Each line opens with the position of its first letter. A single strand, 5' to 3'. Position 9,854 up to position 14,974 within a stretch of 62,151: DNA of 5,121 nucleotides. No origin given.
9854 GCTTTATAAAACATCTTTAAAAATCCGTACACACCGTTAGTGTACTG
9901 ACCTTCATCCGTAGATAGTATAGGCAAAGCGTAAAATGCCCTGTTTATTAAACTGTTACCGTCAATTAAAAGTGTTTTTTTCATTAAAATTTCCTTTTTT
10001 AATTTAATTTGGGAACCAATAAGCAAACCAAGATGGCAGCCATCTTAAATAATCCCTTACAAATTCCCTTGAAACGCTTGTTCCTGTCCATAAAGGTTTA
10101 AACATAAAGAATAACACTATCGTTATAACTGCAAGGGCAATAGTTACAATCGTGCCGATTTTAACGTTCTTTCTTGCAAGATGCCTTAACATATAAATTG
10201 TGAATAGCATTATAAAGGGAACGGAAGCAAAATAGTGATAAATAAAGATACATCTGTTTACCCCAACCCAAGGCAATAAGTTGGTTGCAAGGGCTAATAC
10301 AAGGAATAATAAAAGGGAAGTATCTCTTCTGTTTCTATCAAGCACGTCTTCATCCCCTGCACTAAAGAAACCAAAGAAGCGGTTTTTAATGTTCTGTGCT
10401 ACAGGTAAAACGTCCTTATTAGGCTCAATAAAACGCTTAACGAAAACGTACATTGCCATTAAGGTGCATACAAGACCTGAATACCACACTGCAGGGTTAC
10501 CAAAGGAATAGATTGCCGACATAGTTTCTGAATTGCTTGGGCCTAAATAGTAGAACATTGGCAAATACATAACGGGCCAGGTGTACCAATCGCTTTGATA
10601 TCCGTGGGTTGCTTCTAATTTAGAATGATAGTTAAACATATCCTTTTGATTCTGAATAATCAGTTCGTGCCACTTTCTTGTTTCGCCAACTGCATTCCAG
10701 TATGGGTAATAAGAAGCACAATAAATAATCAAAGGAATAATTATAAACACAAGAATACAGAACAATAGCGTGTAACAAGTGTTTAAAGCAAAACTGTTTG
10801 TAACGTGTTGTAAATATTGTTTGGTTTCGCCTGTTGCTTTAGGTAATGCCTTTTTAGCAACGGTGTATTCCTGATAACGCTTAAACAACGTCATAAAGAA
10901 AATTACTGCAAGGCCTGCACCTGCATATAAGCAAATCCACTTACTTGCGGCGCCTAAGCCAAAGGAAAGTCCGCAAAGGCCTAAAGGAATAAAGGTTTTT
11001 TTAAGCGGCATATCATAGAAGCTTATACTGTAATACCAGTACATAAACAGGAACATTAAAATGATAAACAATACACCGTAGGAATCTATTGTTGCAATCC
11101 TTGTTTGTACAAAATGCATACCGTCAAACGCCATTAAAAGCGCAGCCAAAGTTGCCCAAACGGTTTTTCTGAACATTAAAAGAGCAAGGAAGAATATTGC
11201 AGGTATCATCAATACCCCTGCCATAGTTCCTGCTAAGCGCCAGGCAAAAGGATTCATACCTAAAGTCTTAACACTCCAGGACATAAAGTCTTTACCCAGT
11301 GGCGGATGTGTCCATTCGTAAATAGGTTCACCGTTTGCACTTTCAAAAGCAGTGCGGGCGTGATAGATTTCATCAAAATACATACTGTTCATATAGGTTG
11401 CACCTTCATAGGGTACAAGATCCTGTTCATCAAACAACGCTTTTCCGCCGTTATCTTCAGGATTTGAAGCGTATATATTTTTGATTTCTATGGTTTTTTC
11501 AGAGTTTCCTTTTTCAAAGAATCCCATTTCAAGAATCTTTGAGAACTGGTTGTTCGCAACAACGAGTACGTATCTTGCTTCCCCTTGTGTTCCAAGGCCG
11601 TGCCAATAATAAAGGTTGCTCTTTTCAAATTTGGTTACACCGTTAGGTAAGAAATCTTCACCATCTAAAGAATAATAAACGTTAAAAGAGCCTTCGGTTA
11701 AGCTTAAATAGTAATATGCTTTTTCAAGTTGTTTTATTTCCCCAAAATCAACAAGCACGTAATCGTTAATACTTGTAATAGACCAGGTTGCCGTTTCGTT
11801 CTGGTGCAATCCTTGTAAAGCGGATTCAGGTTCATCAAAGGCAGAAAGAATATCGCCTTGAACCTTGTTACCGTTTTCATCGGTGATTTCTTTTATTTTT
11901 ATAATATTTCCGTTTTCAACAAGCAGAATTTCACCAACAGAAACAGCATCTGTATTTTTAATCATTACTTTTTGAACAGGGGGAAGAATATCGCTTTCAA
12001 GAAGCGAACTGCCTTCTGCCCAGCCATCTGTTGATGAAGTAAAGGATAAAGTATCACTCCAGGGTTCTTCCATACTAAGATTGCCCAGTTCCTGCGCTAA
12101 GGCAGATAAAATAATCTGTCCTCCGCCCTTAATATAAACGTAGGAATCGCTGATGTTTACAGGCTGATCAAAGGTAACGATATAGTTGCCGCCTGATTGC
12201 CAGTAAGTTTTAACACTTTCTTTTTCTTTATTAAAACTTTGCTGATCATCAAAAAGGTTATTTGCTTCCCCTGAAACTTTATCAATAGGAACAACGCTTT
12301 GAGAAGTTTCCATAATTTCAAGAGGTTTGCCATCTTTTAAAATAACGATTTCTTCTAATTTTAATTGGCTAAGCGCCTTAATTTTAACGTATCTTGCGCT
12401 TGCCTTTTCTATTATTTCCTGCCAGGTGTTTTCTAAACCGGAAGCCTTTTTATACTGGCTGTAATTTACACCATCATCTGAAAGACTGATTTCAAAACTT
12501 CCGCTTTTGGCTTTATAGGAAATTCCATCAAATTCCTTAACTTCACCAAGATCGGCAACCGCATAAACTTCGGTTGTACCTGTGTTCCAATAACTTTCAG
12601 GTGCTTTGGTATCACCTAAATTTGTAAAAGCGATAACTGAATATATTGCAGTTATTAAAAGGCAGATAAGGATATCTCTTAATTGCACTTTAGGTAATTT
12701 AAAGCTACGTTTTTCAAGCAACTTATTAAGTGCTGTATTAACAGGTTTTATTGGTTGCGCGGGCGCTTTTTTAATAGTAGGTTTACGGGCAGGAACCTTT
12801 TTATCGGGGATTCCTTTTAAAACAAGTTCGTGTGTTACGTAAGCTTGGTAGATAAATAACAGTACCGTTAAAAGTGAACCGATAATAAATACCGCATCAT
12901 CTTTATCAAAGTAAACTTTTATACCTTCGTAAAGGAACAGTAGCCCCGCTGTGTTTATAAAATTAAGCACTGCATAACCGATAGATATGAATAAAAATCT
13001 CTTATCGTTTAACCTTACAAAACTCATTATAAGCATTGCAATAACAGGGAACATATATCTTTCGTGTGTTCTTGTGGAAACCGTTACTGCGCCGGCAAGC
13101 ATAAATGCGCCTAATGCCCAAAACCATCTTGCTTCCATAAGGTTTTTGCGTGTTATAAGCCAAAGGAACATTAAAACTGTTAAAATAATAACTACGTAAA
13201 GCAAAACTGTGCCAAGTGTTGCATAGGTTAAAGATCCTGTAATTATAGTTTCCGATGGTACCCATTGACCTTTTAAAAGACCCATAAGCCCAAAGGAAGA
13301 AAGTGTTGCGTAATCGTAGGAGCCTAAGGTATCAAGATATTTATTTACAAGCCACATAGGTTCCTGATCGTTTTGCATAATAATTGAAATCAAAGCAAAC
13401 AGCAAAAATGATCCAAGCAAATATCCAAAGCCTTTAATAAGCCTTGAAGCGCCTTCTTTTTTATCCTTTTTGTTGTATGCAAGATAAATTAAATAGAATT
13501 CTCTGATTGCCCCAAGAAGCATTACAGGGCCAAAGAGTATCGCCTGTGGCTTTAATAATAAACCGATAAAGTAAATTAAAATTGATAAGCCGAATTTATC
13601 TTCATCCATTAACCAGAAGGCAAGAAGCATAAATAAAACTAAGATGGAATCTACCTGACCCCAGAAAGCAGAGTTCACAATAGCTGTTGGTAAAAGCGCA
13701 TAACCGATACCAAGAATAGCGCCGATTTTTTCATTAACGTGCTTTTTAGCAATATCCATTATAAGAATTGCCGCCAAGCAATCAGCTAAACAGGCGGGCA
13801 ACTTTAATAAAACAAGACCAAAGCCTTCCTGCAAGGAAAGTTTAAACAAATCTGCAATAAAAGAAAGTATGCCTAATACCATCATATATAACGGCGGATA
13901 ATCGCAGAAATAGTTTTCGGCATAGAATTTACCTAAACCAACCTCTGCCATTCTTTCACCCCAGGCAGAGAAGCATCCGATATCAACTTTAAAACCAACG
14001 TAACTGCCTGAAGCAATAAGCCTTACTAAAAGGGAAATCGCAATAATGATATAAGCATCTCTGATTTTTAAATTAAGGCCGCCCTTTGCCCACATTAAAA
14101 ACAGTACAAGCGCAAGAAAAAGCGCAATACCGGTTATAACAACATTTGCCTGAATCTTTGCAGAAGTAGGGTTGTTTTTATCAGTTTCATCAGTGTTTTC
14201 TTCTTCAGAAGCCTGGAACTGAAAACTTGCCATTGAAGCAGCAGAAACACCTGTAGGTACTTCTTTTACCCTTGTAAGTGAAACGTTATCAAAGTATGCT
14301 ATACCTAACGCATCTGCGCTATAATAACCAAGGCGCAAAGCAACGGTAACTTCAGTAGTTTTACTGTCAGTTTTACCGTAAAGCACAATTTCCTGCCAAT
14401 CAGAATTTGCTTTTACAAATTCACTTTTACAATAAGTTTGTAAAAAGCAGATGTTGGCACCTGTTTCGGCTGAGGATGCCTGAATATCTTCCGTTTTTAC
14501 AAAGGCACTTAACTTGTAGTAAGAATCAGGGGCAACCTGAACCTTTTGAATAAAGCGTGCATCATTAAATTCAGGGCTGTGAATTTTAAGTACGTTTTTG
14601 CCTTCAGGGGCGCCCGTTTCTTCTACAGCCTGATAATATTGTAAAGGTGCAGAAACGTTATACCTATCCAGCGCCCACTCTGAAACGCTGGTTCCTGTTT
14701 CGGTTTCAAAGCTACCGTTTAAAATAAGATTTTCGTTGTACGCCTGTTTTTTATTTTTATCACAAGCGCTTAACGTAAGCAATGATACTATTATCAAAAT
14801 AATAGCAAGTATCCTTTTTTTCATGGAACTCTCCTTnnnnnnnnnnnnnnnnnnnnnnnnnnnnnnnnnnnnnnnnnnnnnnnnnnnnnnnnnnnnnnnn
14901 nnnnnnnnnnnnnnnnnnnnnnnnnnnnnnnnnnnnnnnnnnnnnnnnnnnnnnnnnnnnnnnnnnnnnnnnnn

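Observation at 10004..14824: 1606-aa single polypeptide fusing two different GT-C membrane glycosyltransferases with four lectin-like domains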

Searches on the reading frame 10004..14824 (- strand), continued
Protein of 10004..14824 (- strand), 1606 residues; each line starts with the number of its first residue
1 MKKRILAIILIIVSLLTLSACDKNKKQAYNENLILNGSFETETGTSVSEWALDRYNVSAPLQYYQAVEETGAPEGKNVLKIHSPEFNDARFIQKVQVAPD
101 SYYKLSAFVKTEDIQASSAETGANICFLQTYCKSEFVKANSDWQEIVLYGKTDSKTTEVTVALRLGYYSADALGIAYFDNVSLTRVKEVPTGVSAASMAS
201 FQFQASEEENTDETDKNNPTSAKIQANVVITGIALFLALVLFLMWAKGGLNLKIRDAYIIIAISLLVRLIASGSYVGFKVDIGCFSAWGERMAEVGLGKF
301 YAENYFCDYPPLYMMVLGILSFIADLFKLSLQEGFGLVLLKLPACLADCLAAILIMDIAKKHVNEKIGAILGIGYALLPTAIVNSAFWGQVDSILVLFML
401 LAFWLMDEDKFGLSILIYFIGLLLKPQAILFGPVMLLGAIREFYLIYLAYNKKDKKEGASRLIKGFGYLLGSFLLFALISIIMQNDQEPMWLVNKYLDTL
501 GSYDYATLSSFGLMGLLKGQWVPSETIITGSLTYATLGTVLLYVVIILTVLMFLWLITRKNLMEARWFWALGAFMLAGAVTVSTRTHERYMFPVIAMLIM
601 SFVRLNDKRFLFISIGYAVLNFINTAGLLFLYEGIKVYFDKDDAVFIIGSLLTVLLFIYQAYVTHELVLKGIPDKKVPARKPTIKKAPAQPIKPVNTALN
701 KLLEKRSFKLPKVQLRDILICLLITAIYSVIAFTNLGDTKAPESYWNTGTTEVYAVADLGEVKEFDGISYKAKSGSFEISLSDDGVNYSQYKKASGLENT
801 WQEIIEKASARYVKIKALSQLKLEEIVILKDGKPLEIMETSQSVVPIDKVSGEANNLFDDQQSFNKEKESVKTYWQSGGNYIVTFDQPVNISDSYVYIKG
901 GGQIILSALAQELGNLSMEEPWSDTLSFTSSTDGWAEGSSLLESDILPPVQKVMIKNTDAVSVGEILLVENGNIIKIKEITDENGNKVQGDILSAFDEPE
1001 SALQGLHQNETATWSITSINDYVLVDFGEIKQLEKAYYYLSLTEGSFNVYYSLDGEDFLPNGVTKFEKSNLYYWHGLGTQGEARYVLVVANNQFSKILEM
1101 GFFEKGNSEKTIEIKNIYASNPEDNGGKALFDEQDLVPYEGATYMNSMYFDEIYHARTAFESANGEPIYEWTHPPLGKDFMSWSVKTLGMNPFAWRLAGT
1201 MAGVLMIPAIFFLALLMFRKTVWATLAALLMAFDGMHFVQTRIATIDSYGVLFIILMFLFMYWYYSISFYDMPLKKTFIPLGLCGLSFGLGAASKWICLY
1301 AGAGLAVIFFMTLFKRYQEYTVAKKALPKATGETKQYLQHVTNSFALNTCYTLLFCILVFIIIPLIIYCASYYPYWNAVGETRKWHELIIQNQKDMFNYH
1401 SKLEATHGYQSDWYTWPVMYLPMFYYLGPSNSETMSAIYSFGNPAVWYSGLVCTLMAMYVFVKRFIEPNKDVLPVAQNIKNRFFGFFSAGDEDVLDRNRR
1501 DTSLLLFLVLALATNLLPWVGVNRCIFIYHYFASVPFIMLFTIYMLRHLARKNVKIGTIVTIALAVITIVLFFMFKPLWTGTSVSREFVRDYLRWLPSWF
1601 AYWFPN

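Call 24: find_encoding_contigs(protein=P0041, flank=6000, max_places=2)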
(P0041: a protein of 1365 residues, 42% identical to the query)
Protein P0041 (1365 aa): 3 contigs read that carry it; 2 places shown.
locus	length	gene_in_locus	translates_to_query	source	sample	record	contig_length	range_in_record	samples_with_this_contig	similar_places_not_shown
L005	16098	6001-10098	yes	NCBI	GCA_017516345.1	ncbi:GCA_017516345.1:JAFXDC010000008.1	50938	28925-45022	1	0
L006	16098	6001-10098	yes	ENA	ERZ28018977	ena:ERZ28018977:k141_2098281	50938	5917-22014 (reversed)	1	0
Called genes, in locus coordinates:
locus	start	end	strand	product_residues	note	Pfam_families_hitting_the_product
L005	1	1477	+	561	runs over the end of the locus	PF01432:Peptidase_M3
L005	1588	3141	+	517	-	-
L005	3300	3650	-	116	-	PF01245:Ribosomal_L19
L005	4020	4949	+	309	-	PF00009:GTP_EFTU (faint), PF03193:RsgA_GTPase, PF01926:MMR_HSR1, PF02421:FeoB_N (weak)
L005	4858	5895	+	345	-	PF01351:RNase_HII, PF02021:UPF0102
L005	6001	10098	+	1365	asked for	PF00754:F5_F8_type_C (weak), PF02366:PMT, PF13231:PMT_2, PF16192:PMT_4TMC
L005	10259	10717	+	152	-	PF04138:GtrA_DPMS_TM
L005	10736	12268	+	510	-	PF13541:ChlI, PF00158:Sigma54_activat (faint), PF01078:Mg_chelatase, PF07728:AAA_5, PF00493:MCM (weak), PF13335:Mg_chelatase_C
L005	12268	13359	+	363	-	PF02481:DNA_processg_A, PF18306:LDcluster4 (weak), PF17782:WHD_DprA (weak)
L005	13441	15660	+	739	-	PF01751:Toprim, PF01131:Topoisom_bac, PF01396:Zn_ribbon_Top1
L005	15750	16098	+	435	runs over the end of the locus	PF01134:GIDA, PF13450:NAD_binding_8 (weak)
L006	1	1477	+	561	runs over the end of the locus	PF01432:Peptidase_M3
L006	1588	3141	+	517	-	-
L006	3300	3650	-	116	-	PF01245:Ribosomal_L19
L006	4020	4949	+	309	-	PF00009:GTP_EFTU (faint), PF03193:RsgA_GTPase, PF01926:MMR_HSR1, PF02421:FeoB_N (weak)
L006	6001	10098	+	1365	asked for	PF00754:F5_F8_type_C (weak), PF02366:PMT, PF13231:PMT_2, PF16192:PMT_4TMC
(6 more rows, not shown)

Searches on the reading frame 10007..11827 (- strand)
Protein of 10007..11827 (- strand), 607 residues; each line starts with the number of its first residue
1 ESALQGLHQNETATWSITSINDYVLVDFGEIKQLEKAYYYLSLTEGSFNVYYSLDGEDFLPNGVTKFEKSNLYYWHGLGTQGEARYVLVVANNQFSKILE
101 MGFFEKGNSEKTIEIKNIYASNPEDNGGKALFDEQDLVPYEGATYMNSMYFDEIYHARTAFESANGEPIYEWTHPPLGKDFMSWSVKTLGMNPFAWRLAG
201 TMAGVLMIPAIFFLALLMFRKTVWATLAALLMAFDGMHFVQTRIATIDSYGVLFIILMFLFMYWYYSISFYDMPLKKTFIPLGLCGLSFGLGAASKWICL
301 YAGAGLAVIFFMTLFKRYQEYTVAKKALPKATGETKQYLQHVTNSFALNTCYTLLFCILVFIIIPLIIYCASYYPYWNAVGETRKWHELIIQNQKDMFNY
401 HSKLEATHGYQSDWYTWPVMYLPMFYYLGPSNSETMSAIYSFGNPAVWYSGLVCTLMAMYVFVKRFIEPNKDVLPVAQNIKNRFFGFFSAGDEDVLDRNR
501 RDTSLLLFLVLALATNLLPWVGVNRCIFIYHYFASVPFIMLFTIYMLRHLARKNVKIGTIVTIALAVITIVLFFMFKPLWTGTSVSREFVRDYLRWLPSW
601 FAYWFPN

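Call 61: find_homologous_proteins(query=window:10007-11827:-, max_evalue=1e-20)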
Query window:10007-11827:- (607 aa): 5418 proteins with E <= 1e-20 among 8000 candidates; the best 120 are listed.
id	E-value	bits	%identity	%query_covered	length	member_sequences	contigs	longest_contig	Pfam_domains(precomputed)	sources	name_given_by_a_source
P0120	0.0e+0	1100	77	100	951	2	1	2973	PF00754.32,PF02366.25,PF16192.11,PF13231.13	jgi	-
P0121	9.7e-215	733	60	84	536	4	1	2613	PF02366.25,PF16192.11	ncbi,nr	ncbi:MAG: phospholipid carrier-dependent glycosyltransferase, partial [Clostridia bacterium]|nr:phos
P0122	2.9e-195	668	68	69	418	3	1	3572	PF02366.25,PF16192.11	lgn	-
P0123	5.6e-154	532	61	62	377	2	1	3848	PF16192.11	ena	-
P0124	1.4e-136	475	45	97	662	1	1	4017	PF02366.25,PF16192.11,PF13231.13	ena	-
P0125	7.7e-131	456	40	96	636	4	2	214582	PF02366.25,PF16192.11,PF13231.13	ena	-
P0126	2.6e-128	447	40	96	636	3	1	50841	PF02366.25,PF16192.11,PF13231.13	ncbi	-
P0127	9.5e-127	442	39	96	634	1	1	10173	PF02366.25,PF16192.11,PF13231.13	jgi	-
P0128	2.7e-126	441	40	99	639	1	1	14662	PF02366.25,PF16192.11,PF13231.13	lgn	-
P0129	4.9e-126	440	40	96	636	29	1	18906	PF02366.25,PF16192.11,PF13231.13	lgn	-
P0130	6.1e-126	439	39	96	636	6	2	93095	PF02366.25,PF16192.11,PF13231.13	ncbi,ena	-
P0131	1.4e-125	438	39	97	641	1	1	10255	PF02366.25,PF16192.11,PF13231.13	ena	-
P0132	1.6e-125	438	39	96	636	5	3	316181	PF02366.25,PF16192.11,PF13231.13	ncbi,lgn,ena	-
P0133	7.5e-124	433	37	97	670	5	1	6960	PF02366.25,PF16192.11,PF13231.13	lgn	-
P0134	9.8e-124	432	40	96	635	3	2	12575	PF02366.25,PF16192.11,PF13231.13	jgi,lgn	-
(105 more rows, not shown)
